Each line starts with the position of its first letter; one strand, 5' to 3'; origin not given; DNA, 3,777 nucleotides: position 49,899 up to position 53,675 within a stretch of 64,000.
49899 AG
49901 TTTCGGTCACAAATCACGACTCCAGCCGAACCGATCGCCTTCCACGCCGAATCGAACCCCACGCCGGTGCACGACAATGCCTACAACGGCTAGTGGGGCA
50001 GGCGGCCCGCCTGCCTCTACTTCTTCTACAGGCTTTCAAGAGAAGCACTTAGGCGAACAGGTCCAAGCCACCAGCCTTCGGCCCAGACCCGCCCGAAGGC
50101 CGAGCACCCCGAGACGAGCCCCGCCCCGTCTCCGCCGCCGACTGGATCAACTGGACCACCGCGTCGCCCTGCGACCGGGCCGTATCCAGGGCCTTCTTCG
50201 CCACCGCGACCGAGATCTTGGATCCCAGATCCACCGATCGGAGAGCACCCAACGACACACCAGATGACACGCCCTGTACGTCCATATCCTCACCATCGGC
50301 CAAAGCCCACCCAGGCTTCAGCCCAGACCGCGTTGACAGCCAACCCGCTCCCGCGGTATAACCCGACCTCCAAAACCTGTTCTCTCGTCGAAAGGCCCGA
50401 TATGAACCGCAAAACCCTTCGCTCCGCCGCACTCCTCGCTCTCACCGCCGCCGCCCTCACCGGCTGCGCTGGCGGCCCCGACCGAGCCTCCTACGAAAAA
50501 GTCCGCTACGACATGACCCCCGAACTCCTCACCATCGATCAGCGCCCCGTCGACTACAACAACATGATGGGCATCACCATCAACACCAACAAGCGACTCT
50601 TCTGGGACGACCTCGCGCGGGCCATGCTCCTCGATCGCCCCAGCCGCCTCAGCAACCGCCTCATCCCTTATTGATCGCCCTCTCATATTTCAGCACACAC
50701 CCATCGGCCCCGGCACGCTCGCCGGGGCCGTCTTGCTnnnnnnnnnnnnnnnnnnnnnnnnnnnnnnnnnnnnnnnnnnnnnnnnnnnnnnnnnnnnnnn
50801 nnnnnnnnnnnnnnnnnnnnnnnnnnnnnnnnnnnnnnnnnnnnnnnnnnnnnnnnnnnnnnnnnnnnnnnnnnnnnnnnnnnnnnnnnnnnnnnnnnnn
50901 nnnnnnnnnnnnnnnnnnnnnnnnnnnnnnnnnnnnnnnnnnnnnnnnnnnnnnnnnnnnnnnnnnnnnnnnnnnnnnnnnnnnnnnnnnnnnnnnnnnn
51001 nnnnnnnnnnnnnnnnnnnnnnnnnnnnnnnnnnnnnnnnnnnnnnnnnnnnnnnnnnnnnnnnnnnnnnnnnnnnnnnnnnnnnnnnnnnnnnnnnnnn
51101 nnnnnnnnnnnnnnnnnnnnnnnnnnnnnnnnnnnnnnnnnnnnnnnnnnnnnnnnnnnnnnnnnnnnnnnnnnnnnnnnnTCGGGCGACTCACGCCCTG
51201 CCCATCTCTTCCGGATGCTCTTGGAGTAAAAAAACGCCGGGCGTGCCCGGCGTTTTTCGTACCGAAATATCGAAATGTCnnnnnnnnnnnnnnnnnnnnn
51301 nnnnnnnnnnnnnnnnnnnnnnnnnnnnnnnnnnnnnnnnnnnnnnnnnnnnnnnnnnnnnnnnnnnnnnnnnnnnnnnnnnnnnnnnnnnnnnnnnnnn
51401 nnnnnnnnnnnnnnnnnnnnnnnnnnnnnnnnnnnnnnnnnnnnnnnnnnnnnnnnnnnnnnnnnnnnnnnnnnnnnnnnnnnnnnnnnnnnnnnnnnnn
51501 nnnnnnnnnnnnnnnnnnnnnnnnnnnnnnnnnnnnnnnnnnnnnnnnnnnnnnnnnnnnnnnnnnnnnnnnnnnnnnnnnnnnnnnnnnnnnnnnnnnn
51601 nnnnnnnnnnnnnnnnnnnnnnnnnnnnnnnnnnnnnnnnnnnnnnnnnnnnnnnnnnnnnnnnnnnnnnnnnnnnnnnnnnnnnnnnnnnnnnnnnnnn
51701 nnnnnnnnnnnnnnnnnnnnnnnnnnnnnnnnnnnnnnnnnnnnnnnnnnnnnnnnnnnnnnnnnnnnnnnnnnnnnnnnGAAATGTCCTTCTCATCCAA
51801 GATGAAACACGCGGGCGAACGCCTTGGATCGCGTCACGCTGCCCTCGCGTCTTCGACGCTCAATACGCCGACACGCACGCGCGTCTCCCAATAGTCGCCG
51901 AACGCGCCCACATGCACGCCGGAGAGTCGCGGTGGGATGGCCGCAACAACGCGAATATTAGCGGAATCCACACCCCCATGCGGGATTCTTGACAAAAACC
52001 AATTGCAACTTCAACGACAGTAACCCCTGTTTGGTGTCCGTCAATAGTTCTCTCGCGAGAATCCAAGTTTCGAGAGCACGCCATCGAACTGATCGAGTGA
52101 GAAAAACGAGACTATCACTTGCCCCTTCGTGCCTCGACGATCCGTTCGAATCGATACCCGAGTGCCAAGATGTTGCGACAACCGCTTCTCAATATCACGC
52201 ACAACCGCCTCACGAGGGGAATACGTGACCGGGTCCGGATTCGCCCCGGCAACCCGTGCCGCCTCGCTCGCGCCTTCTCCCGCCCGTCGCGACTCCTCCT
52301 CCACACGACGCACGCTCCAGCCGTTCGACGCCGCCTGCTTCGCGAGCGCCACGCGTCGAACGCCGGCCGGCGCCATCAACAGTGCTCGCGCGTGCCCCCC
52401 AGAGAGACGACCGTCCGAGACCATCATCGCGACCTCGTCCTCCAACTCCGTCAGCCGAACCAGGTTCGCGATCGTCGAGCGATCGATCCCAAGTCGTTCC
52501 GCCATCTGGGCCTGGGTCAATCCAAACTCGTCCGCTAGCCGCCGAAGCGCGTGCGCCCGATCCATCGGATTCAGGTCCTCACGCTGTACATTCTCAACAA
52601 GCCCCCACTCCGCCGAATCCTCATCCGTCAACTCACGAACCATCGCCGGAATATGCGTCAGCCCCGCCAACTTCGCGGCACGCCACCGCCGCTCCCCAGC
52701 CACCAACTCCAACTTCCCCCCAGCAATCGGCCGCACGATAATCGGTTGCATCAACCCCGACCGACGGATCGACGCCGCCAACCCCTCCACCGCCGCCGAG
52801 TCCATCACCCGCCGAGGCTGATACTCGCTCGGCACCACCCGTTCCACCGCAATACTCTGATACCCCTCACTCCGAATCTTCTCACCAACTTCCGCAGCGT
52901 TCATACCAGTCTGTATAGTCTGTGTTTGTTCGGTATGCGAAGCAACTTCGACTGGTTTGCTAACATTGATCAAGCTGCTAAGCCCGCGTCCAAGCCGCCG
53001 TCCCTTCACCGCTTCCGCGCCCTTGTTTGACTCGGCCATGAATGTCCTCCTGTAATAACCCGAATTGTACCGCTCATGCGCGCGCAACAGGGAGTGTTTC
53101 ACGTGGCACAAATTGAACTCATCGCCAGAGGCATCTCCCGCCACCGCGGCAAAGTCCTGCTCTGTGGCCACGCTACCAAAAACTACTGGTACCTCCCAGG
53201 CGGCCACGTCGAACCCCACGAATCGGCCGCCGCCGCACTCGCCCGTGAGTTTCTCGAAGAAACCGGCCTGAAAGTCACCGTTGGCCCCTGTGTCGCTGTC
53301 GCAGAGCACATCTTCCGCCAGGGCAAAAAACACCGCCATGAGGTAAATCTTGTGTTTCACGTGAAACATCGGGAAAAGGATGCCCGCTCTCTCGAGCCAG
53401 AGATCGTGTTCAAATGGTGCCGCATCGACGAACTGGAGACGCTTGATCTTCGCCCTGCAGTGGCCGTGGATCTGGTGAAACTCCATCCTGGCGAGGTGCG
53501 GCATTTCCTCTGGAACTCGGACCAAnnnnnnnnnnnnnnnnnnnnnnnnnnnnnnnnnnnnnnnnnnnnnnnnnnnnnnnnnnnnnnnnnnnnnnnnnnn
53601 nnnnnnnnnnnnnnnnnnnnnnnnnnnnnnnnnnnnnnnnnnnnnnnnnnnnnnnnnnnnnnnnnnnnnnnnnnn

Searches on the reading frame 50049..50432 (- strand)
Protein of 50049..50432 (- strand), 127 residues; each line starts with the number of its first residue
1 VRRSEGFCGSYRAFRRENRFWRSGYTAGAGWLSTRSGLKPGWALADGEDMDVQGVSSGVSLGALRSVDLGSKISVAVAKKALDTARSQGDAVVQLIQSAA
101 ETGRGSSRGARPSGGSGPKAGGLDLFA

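Call 16: search_protein_families(library=pfam, proteins=[window:50049-50432:-], max_evalue=0.01)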
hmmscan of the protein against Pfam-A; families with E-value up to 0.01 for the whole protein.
window:50049-50432:- (127 aa): 1 family
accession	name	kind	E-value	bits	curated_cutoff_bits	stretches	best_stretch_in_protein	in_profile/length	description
PF14070.11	YjfB_motility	-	1.3e-05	25.5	27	1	66-105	10-51/57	Putative motility protein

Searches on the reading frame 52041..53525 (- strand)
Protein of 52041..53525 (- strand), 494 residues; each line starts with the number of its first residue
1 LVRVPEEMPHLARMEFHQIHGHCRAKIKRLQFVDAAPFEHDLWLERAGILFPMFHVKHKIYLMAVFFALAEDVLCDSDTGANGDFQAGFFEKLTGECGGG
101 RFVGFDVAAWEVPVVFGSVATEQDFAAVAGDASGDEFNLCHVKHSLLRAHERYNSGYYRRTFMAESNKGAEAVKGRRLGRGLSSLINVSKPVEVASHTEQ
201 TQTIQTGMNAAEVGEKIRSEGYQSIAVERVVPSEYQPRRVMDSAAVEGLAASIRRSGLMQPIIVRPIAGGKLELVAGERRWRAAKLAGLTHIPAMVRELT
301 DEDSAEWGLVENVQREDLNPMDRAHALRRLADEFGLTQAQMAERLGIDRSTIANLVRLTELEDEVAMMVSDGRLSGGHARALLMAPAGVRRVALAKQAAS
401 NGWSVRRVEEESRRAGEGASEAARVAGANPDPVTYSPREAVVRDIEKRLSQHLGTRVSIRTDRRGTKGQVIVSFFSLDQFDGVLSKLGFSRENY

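Call 43: search_protein_families(library=pfam, proteins=[window:52041-53525:-], max_evalue=0.001)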
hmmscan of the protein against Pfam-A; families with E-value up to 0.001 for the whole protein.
window:52041-53525:- (494 aa): 10 families
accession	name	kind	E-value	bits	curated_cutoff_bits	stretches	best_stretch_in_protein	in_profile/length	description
PF02195.25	ParB_N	-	6.5e-32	109.9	26.3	1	223-314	4-95/95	ParB N-terminal domain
PF17762.8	HTH_ParB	-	4.3e-30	104.3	22.6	1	316-414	1-99/102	ParB HTH domain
PF23552.2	ParB_C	-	1.4e-13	50.5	23.8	1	441-488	4-50/50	ParB dimerisation domain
PF13384.12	HTH_23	-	1.7e-06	28.1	24.6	1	321-357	5-39/50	Homeodomain-like domain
PF20432.4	Xre-like-HTH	-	2.6e-06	28.1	25.8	1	326-354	14-42/63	Antitoxin Xre-like helix-turn-helix domain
PF01381.28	HTH_3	-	1.3e-05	25.5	23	1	327-357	1-31/55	Helix-turn-helix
PF12802.13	MarR_2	-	3.8e-05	24.2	27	1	317-357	2-42/61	MarR family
PF12844.13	HTH_19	-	0.00013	22.3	30.2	1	327-355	4-32/64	Helix-turn-helix domain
PF13560.12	HTH_31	-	0.00042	21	27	1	325-355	4-34/64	Helix-turn-helix domain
PF13551.12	HTH_29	-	0.00067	20.1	28.1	0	323-368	1-45/64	Winged helix-turn helix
